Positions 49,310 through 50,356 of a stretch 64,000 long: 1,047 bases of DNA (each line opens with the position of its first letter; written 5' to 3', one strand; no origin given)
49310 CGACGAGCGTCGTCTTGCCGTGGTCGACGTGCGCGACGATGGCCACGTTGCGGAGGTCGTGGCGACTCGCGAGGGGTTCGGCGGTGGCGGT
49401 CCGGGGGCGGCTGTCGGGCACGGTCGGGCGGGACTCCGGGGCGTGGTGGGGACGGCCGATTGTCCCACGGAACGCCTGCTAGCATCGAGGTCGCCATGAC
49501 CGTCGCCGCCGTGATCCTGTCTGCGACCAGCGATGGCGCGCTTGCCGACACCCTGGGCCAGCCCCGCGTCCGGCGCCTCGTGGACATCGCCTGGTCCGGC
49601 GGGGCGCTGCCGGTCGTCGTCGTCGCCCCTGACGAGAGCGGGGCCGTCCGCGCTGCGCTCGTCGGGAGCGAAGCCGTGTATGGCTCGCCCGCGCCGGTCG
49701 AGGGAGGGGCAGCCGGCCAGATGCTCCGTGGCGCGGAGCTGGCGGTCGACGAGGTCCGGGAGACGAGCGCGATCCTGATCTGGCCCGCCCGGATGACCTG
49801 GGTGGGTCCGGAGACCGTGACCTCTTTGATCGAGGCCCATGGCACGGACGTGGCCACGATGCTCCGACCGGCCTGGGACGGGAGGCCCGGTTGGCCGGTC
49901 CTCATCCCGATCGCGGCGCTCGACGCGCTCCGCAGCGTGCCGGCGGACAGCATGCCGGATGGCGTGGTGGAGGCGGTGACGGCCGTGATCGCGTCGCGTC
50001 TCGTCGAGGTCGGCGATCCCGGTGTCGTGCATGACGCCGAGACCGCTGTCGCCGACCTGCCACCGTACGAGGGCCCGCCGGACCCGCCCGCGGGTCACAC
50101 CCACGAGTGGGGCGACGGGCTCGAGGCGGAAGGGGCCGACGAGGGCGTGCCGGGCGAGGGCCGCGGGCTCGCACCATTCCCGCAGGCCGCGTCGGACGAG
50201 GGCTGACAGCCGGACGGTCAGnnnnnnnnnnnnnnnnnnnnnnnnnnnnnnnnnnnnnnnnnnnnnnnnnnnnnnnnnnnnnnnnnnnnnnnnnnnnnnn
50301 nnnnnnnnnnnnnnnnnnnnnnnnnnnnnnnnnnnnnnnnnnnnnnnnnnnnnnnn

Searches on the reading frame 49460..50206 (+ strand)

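Call 86: search_protein_families(library=pfam, proteins=[window:49460-50206:+], max_evalue=0.00001)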
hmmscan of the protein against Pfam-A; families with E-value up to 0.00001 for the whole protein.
window:49460-50206:+ (248 aa): 1 family
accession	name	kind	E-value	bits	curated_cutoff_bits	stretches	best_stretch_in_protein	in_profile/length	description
PF12804.13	NTP_transf_3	-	3e-09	37.7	27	1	27-164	17-148/160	MobA-like NTP transferase domain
